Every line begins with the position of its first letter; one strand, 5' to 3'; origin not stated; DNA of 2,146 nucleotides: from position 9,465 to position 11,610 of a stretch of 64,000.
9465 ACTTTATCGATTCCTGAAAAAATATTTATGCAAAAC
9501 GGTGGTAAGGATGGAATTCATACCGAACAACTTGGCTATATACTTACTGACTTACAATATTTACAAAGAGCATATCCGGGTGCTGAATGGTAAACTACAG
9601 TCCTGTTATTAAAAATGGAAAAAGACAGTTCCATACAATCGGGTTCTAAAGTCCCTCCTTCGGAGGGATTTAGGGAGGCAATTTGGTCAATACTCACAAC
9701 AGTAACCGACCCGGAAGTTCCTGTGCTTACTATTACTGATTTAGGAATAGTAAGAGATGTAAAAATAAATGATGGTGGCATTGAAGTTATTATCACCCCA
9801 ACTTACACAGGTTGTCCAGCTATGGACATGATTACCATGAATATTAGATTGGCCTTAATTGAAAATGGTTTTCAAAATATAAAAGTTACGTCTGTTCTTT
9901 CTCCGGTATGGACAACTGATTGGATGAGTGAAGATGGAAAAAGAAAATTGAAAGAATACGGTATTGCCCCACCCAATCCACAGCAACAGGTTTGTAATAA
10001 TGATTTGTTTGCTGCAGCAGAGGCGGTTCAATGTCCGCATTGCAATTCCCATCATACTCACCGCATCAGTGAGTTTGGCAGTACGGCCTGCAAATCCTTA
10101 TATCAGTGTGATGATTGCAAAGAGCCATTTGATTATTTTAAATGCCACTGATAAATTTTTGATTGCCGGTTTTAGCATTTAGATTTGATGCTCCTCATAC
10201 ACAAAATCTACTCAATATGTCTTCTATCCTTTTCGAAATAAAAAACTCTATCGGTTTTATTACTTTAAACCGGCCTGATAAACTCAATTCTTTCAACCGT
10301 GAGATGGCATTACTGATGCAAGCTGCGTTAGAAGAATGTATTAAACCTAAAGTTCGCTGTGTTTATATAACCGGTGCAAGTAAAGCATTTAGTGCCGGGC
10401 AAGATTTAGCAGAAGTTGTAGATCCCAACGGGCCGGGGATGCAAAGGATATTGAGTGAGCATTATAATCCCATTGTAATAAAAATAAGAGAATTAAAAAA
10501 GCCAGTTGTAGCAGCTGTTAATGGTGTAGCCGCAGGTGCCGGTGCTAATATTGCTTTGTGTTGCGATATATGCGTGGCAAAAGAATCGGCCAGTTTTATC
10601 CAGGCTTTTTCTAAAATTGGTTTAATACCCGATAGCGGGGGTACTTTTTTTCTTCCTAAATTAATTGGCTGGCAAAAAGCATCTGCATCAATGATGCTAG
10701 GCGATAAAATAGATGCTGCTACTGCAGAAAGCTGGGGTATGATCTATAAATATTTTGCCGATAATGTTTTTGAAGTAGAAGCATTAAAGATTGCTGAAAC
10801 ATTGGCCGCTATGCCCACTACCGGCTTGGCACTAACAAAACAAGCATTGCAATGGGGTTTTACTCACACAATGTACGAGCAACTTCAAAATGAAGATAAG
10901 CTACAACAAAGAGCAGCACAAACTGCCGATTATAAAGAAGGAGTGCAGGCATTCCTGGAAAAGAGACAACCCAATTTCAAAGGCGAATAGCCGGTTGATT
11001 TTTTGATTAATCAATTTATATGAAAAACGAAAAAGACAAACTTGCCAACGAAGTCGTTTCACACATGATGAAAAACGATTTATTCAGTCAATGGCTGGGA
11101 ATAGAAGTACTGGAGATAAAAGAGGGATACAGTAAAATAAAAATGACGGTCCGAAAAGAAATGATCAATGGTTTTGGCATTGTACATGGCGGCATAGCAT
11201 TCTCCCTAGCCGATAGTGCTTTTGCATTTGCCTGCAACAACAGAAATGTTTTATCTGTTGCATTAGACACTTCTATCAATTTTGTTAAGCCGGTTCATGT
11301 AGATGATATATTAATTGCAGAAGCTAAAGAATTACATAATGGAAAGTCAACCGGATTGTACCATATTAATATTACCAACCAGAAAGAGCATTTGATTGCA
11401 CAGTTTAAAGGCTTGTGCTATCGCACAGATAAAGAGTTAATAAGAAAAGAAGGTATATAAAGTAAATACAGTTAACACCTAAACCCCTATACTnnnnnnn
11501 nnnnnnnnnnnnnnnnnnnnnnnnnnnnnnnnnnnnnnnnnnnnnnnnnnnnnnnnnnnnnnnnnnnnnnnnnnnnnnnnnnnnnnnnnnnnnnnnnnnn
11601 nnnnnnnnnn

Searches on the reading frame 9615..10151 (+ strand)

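Call 49: search_protein_families(library=pfam, proteins=[window:9615-10151:+])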
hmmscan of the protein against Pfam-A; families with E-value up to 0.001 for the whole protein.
window:9615-10151:+ (178 aa): 3 families
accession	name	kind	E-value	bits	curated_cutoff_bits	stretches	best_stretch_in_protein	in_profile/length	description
PF23451.1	Zn_ribbon_PaaD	-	5.2e-23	80.9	27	1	129-176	6-53/53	PaaD zinc beta ribbon domain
PF01883.24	FeS_assembly_P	-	5.8e-15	55.8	23.5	1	20-81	1-61/73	Iron-sulfur cluster assembly protein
PF12760.12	Zn_ribbon_IS1595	-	0.00018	21.8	25.4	1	137-169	18-44/46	Transposase zinc-ribbon domain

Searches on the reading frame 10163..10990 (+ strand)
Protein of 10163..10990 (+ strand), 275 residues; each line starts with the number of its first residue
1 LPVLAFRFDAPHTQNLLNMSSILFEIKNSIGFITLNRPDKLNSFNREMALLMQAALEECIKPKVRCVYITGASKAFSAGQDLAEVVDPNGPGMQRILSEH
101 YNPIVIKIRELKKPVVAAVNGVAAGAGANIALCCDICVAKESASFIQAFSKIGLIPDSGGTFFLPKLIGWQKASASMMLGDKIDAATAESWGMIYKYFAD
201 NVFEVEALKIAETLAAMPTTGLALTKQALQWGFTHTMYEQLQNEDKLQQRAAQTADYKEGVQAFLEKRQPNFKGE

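Call 49: search_protein_families(library=pfam, proteins=[window:10163-10990:+])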
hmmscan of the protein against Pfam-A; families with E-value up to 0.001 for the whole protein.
window:10163-10990:+ (275 aa): 2 families
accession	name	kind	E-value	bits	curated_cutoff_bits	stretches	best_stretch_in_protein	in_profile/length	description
PF00378.25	ECH_1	-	1.1e-64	218.7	27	1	25-274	1-250/251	Enoyl-CoA hydratase/isomerase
PF16113.10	ECH_2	-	4.8e-35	122.1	27.2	2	30-194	1-168/335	Enoyl-CoA hydratase/isomerase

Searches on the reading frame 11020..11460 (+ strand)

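Call 49: search_protein_families(library=pfam, proteins=[window:11020-11460:+])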
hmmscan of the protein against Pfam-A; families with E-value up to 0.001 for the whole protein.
window:11020-11460:+ (146 aa): 2 families
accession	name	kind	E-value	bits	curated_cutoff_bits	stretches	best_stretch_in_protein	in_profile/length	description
PF03061.28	4HBT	-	1e-15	58.2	20.6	1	52-126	1-78/79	Thioesterase superfamily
PF13622.12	4HBT_3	-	0.00038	21.1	24.3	1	52-122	8-73/83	Acyl-CoA thioesterase N-terminal domain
